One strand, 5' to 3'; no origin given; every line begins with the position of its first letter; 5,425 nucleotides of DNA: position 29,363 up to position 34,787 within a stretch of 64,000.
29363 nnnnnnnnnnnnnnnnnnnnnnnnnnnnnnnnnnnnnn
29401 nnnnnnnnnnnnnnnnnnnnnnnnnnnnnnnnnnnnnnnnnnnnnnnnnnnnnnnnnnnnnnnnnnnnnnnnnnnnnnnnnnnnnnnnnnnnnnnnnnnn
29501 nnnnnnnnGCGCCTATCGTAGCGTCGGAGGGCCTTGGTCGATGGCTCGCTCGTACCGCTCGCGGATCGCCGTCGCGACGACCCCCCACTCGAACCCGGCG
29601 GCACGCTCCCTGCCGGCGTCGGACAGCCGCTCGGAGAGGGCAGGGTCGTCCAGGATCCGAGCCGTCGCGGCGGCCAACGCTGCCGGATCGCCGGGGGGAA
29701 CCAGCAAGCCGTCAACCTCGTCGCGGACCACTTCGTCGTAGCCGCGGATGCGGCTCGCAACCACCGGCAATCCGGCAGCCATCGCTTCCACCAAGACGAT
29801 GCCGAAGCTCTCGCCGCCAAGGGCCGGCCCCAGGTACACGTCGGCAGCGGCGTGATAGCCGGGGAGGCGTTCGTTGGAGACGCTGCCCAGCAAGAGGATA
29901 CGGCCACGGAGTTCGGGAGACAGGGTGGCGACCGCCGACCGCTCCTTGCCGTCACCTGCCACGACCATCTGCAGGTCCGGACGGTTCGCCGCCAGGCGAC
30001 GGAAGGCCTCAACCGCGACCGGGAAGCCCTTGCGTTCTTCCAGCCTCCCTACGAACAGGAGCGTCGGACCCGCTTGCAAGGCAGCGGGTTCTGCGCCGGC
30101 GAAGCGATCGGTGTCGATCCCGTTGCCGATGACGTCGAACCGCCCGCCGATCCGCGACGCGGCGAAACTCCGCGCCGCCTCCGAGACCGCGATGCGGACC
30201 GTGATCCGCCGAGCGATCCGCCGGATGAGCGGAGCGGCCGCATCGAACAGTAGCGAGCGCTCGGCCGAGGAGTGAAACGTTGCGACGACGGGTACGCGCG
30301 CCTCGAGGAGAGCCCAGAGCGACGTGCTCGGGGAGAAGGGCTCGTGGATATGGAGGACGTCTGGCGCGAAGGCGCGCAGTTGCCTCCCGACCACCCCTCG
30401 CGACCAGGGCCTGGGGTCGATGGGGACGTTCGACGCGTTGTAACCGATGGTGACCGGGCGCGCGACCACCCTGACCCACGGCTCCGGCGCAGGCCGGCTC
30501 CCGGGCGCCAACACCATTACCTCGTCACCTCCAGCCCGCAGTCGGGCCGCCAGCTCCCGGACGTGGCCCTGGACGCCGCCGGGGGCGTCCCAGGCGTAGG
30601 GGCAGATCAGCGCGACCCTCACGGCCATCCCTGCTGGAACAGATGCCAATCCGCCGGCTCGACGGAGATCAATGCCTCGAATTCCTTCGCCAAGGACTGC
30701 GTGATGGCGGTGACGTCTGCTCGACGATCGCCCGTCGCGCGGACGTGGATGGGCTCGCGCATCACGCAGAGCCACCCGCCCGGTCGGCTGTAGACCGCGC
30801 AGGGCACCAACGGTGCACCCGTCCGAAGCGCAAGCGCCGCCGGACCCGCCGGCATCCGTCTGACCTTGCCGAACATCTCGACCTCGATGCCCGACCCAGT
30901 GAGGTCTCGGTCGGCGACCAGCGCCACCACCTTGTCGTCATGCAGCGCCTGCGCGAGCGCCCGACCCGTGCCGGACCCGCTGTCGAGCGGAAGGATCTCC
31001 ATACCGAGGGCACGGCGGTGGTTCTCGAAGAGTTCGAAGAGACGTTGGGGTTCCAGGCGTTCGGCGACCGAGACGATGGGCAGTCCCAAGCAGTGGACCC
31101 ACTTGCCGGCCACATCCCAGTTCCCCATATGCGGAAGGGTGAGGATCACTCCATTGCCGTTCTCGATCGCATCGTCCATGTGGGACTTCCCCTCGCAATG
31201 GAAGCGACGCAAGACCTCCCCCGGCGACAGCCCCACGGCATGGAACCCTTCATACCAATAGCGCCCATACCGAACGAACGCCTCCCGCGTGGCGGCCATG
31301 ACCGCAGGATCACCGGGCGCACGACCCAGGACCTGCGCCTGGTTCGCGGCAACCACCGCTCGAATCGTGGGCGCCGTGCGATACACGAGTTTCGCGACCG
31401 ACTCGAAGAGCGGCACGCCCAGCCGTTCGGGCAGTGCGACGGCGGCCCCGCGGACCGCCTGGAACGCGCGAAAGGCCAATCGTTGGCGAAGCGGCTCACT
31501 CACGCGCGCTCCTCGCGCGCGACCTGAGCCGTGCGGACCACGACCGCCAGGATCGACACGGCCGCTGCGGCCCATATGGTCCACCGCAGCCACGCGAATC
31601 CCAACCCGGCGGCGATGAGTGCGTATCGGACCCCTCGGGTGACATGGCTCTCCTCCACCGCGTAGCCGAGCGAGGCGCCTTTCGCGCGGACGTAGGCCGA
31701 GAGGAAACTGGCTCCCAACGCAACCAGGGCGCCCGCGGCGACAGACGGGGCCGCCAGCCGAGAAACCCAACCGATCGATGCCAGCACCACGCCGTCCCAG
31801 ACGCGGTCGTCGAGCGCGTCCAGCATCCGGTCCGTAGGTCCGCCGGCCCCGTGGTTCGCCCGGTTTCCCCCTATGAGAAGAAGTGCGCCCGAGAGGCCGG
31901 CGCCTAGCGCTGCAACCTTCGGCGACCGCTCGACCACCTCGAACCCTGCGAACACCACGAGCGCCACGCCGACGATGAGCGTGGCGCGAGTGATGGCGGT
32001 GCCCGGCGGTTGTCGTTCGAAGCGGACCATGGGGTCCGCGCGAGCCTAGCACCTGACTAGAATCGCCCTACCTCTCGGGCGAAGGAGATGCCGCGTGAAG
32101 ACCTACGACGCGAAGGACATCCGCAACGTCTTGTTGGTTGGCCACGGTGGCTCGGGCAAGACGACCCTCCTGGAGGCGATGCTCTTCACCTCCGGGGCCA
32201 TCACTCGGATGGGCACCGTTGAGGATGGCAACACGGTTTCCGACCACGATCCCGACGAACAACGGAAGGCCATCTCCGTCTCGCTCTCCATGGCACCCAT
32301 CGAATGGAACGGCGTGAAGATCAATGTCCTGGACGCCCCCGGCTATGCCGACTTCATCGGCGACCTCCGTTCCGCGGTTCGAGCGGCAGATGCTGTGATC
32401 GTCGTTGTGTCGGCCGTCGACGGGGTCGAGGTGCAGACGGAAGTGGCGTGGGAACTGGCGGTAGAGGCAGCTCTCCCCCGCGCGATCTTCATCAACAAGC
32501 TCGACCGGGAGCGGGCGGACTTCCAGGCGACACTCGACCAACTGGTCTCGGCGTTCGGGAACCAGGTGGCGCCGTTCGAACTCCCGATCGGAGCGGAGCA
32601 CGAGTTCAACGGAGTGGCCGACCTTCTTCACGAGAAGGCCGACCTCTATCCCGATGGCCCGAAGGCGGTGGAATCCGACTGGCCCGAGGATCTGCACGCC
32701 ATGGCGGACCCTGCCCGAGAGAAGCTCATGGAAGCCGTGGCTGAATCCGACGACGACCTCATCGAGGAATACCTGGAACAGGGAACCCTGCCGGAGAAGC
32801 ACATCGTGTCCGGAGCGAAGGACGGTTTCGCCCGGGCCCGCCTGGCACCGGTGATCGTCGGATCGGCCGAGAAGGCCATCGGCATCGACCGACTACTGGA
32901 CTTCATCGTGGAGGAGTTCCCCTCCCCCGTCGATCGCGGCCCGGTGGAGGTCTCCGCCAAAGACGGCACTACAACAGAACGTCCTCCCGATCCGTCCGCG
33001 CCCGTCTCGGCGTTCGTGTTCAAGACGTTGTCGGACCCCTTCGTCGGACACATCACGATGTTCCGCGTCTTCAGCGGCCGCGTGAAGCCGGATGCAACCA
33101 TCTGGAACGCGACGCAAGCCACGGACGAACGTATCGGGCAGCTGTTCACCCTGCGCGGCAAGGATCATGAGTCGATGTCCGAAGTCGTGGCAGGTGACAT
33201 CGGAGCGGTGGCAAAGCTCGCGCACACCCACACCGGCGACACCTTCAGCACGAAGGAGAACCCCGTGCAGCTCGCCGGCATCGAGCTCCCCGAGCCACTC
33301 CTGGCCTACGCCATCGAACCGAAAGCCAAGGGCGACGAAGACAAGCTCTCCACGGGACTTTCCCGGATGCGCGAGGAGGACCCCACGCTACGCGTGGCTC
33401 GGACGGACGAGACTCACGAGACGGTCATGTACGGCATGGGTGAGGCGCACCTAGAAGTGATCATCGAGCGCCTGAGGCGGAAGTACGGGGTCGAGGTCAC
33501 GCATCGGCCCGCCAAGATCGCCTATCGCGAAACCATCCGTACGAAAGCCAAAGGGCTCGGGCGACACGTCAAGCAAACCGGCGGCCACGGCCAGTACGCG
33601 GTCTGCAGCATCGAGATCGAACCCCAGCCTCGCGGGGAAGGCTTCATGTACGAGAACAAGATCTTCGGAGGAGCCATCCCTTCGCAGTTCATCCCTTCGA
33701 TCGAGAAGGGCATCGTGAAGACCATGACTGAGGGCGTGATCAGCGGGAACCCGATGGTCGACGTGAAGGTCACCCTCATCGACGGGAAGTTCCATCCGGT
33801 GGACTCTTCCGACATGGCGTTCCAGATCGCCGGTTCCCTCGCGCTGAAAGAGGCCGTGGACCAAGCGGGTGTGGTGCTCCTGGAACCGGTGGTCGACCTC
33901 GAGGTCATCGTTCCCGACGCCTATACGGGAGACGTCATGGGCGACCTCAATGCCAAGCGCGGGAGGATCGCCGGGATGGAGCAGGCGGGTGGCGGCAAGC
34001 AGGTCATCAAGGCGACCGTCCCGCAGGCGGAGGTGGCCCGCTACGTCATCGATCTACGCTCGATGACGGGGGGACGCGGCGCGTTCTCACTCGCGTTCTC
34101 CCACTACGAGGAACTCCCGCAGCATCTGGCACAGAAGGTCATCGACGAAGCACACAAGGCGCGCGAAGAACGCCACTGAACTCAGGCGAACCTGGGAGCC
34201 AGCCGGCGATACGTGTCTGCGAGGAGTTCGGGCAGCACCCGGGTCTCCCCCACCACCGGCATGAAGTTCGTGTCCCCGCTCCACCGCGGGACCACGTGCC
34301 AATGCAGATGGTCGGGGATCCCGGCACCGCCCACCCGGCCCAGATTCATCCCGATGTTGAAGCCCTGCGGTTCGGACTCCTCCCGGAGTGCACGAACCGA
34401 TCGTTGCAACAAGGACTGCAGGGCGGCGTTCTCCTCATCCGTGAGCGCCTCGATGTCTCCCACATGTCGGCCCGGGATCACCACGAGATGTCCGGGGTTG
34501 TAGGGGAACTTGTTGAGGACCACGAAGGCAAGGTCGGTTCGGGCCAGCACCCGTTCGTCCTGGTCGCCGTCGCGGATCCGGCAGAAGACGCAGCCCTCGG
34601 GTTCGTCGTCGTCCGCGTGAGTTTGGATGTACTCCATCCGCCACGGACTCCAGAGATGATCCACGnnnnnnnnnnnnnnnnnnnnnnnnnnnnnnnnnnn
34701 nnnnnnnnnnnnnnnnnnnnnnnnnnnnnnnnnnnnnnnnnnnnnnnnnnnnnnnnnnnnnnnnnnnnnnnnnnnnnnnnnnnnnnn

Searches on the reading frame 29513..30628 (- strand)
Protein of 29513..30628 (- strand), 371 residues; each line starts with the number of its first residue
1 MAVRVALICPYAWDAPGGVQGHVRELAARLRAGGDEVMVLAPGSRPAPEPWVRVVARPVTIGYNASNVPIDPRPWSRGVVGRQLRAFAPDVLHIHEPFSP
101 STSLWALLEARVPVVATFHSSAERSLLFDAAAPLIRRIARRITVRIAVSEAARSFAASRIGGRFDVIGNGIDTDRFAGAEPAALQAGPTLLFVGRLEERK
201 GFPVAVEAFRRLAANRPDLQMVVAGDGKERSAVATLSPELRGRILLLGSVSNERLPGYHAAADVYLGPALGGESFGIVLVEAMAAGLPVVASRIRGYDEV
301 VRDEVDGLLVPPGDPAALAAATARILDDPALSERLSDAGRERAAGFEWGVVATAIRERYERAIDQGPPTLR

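Call 28: search_protein_families(library=pfam, max_evalue=0.001, proteins=[window:29513-30628:-])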
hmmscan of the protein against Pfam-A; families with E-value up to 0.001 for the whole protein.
window:29513-30628:- (371 aa): 6 families
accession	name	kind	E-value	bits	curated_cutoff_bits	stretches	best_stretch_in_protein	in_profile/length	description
PF00534.26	Glycos_transf_1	-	1.3e-39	135.9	26.4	1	188-342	16-172/172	Glycosyl transferases group 1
PF13692.12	Glyco_trans_1_4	-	2.8e-36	125.3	27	1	188-328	2-142/142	Glycosyl transferases group 1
PF13439.12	Glyco_transf_4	-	1.9e-28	100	28.5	1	16-175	1-170/170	Glycosyltransferase Family 4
PF13579.12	Glyco_trans_4_4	-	1.8e-17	64.6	29.7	1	17-170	1-158/158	Glycosyl transferase 4-like domain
PF20706.3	GT4-conflict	-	1.1e-08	34.9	26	1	170-330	180-359/385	Family 4 Glycosyltransferase in conflict systems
PF13524.12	Glyco_trans_1_2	-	6.8e-08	33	25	1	209-343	6-129/144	Glycosyl transferase-like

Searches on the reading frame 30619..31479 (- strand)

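Call 28: search_protein_families(library=pfam, max_evalue=0.001, proteins=[window:30619-31479:-])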
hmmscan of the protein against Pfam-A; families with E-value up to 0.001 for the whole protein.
window:30619-31479:- (286 aa): 1 family
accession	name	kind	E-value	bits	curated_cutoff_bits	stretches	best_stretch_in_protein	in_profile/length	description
PF03279.18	Lip_A_acyltrans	-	1.5e-41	143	22.3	1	13-285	26-293/295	Bacterial lipid A biosynthesis acyltransferase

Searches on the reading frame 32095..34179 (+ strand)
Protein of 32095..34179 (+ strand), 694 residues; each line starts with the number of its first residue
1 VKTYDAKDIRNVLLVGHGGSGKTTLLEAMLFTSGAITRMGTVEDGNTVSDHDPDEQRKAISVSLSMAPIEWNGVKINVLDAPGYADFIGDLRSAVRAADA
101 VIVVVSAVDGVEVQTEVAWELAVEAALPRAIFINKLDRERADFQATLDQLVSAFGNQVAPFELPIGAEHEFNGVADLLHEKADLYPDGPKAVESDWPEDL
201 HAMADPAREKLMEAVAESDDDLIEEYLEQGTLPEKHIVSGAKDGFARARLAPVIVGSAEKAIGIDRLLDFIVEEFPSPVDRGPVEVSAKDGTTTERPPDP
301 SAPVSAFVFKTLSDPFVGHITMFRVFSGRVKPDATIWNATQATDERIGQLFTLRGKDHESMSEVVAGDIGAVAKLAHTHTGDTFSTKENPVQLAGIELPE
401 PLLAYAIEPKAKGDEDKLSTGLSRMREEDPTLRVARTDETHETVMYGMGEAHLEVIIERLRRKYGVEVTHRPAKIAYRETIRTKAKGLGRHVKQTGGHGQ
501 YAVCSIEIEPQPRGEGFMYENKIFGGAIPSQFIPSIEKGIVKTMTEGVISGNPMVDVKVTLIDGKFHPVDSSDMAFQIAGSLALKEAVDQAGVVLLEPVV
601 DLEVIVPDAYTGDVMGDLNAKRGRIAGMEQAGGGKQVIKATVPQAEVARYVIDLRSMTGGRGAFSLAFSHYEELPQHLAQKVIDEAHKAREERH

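Call 28: search_protein_families(library=pfam, max_evalue=0.001, proteins=[window:32095-34179:+])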
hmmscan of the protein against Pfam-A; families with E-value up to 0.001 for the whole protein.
window:32095-34179:+ (694 aa): 9 families
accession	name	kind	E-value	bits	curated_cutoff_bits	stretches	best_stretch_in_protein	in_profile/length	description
PF00009.33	GTP_EFTU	-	9.8e-44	149.6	26.5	1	7-277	1-188/188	Elongation factor Tu GTP binding domain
PF03764.24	EFG_IV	-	5.1e-42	142.9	24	1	474-591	2-120/121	Elongation factor G, domain IV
PF14492.12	EFG_III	-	7.6e-30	103.2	27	1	398-470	1-73/75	Elongation Factor G, domain III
PF00679.30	EFG_C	-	7.5e-28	96.8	27.9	1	594-681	1-88/89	Elongation factor G C-terminus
PF22042.2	EF-G_D2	-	1.7e-15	57.3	27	1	303-386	1-83/84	Elongation factor G domain 2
PF03144.31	GTP_EFTU_D2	-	1.1e-10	42.2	30.3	1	318-384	1-72/73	Elongation factor Tu domain 2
PF00735.24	Septin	-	2.2e-05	24.3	26.2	1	11-89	6-77/280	Septin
PF16658.11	RF3_C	-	0.00012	22.3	40.1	1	407-486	15-94/132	Class II release factor RF3, C-terminal domain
PF01926.29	MMR_HSR1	-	0.00028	21.4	21.9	0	12-135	2-113/113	50S ribosome-binding GTPase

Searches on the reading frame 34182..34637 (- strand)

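Call 28: search_protein_families(library=pfam, max_evalue=0.001, proteins=[window:34182-34637:-])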
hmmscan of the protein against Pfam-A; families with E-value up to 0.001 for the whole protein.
window:34182-34637:- (151 aa): 2 families
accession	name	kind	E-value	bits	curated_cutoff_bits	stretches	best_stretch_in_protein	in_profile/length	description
PF01230.28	HIT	-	2.1e-16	60.8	21.5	1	25-118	3-95/98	HIT domain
PF11969.13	DcpS_C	-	6.4e-11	43.2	24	1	16-116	2-100/114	Scavenger mRNA decapping enzyme C-term binding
